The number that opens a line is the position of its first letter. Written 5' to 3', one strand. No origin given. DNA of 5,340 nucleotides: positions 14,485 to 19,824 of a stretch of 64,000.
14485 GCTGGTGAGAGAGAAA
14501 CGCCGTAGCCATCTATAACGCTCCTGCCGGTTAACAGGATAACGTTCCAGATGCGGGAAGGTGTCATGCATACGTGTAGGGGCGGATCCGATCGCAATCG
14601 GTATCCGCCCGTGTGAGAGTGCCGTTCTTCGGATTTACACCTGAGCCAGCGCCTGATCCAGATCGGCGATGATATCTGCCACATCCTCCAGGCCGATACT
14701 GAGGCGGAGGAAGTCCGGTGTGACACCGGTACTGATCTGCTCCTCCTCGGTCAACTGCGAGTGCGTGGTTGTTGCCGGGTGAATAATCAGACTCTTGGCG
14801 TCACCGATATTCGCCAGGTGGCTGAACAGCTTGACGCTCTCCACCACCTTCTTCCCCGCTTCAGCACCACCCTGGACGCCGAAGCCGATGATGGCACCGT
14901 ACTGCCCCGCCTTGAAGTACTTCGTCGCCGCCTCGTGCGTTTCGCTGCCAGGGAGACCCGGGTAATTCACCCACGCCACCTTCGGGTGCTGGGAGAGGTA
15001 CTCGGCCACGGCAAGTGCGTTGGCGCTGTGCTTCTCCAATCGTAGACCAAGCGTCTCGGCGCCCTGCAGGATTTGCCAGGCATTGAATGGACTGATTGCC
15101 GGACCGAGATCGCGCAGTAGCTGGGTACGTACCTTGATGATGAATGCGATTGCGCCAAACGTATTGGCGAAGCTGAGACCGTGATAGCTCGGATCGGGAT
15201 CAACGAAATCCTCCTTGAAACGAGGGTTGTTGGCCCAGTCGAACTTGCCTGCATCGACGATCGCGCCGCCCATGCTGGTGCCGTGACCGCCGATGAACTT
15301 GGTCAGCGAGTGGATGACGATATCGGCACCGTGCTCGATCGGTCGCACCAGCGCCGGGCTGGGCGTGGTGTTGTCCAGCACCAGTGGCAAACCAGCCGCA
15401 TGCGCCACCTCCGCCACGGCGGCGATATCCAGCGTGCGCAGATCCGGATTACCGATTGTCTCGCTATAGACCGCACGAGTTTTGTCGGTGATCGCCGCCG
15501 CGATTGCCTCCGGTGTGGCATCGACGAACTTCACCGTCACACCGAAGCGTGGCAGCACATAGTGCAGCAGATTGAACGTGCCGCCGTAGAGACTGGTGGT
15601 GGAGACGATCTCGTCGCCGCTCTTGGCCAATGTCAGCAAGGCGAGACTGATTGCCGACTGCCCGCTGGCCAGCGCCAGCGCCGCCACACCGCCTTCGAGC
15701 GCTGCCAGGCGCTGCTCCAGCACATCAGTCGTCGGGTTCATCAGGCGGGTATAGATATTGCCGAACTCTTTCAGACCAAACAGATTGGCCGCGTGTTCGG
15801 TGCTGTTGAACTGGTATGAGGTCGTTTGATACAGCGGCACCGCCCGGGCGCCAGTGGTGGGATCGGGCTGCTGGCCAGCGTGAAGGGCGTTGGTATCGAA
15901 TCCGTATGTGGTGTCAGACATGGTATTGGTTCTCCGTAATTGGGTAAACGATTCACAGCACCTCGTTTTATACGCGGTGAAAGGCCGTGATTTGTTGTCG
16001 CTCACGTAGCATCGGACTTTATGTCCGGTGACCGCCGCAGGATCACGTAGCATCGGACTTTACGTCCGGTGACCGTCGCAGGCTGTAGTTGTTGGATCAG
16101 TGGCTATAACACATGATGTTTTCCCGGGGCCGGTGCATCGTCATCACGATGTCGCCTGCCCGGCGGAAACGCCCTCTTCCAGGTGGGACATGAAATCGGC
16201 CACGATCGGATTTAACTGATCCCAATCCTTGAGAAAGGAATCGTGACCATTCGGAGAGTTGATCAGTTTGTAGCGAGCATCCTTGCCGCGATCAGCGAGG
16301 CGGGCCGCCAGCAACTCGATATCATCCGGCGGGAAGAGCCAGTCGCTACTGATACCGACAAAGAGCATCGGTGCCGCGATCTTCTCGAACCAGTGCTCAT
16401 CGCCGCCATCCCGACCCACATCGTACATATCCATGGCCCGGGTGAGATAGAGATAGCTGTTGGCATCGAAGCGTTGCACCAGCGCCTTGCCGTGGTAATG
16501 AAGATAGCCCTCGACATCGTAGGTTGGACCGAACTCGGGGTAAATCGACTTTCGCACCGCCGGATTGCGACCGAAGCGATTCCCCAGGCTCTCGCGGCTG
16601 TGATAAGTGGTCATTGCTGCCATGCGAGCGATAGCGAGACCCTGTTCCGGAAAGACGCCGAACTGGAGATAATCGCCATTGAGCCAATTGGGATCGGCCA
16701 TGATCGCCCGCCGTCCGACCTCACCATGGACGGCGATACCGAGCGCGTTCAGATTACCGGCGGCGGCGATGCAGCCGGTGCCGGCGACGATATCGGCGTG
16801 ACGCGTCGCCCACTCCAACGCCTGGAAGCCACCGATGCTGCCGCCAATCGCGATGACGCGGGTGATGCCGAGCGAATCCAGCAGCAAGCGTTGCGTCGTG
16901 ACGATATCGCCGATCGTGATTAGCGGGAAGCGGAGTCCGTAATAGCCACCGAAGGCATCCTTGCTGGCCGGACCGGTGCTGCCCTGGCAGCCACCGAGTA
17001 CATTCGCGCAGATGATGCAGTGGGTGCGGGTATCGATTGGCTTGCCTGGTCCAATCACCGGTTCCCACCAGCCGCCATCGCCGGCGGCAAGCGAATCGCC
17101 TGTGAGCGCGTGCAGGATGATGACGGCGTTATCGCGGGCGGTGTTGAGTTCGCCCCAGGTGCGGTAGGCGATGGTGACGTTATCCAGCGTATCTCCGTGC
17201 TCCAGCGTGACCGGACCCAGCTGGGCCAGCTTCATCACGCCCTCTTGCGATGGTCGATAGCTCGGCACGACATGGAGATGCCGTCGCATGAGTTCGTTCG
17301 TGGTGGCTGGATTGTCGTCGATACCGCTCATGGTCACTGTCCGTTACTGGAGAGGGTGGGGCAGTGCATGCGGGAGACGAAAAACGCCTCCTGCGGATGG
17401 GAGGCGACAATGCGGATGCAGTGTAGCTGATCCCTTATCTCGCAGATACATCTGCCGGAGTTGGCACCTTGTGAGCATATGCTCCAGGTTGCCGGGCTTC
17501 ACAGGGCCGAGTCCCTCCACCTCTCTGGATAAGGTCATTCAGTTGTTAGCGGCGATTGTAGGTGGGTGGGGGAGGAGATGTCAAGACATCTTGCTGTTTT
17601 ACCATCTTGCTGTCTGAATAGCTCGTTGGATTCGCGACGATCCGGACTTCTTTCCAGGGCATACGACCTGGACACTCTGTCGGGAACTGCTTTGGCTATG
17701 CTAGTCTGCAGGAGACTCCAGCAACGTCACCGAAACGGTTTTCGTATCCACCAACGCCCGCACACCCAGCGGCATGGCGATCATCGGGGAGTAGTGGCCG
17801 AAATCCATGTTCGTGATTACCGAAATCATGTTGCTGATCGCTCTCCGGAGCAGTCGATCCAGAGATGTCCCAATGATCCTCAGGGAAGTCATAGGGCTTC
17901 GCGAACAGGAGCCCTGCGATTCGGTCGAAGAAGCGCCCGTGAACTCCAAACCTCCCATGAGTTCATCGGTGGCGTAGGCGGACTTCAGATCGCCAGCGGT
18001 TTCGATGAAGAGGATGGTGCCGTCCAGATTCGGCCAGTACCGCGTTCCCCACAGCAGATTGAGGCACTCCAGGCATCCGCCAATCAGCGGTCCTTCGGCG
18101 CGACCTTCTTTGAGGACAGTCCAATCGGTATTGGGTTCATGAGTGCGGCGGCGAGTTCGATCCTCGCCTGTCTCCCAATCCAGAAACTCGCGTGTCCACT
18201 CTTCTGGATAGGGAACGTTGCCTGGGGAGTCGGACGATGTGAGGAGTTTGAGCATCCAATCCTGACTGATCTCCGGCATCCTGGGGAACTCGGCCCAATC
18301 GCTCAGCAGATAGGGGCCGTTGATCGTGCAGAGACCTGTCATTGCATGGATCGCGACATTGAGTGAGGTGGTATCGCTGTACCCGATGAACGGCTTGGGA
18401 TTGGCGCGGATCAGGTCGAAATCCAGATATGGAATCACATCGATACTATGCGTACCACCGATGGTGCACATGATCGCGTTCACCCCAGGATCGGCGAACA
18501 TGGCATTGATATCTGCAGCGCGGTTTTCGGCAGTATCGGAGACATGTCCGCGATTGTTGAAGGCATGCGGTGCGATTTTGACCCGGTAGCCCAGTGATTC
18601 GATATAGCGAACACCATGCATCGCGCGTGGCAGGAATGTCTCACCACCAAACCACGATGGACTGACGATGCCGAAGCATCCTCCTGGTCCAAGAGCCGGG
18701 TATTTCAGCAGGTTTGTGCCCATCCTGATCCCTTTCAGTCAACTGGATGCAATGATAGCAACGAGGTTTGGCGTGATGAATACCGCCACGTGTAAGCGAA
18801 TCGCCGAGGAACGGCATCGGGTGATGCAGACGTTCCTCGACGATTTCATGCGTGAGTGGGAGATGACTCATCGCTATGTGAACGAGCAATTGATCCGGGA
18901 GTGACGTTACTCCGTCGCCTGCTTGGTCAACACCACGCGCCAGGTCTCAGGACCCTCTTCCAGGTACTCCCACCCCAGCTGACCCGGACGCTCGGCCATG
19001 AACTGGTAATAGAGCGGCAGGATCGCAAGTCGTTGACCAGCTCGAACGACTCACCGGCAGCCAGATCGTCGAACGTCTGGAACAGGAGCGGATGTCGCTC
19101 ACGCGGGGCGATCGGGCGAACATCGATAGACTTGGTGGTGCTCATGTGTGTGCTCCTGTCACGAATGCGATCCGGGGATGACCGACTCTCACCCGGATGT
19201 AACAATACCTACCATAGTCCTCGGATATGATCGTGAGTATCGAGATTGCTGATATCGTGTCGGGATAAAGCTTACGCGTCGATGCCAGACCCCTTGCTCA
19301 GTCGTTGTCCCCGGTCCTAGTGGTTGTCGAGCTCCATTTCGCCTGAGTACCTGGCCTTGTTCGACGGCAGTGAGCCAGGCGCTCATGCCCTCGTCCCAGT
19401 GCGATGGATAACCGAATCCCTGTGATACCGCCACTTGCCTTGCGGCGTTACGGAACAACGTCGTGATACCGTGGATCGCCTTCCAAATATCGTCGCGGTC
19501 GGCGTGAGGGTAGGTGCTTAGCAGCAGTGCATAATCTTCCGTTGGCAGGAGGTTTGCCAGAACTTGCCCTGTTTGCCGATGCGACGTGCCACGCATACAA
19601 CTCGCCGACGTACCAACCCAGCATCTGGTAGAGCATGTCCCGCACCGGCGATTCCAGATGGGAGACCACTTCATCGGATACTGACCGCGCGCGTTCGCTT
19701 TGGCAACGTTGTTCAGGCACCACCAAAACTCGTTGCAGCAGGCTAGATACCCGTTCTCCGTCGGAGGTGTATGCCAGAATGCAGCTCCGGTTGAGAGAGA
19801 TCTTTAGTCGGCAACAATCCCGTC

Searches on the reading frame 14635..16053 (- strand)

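Call 74: search_protein_families(library=pfam, proteins=[window:14635-16053:-], max_evalue=0.001)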
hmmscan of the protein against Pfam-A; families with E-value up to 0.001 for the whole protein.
window:14635-16053:- (472 aa): 2 families
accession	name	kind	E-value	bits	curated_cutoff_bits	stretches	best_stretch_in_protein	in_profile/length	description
PF01053.26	Cys_Met_Meta_PP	-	3.4e-139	464.1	27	1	53-469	1-380/381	Cys/Met metabolism PLP-dependent enzyme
PF01041.23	DegT_DnrJ_EryC1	-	1.1e-09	38.5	19.8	1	106-228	23-146/360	DegT/DnrJ/EryC1/StrS aminotransferase family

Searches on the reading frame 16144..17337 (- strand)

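Call 74: search_protein_families(library=pfam, proteins=[window:16144-17337:-], max_evalue=0.001)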
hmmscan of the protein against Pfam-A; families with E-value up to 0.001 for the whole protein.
window:16144-17337:- (397 aa): 1 family
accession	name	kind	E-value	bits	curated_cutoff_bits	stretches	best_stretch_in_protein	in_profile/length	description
PF00561.26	Abhydrolase_1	-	6.5e-18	65.7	25.8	1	70-369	1-242/245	alpha/beta hydrolase fold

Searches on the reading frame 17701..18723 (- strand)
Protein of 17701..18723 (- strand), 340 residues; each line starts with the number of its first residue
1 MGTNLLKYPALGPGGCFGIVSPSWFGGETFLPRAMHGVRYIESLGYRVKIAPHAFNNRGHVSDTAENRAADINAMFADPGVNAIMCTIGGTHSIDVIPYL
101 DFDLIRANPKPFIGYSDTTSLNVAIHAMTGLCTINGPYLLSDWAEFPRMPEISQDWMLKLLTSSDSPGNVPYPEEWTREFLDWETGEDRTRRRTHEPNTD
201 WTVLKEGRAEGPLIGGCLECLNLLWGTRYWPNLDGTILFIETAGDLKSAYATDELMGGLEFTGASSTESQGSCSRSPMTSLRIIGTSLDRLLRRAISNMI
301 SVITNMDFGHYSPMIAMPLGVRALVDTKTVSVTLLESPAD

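Call 74: search_protein_families(library=pfam, proteins=[window:17701-18723:-], max_evalue=0.001)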
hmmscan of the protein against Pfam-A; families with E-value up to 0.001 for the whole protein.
window:17701-18723:- (340 aa): 2 families
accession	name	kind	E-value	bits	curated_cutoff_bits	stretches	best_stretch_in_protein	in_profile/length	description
PF02016.21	Peptidase_S66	-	1.2e-34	119.5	25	1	18-136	2-121/121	LD-carboxypeptidase N-terminal domain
PF17676.7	Peptidase_S66C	-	1.5e-16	61.6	23.7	1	210-323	1-118/120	LD-carboxypeptidase C-terminal domain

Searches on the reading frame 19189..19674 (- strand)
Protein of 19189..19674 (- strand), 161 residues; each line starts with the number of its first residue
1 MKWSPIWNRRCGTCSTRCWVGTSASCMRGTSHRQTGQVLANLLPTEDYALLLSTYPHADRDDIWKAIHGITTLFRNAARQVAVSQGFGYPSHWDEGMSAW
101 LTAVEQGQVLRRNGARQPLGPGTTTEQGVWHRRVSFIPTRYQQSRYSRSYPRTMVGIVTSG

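Call 74: search_protein_families(library=pfam, proteins=[window:19189-19674:-], max_evalue=0.001)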
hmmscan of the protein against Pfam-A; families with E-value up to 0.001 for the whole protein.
window:19189-19674:- (161 aa): 1 family
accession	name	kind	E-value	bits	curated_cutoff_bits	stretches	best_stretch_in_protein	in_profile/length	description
PF04439.18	Adenyl_transf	-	3.3e-10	40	22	1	33-103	208-278/279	Streptomycin adenylyltransferase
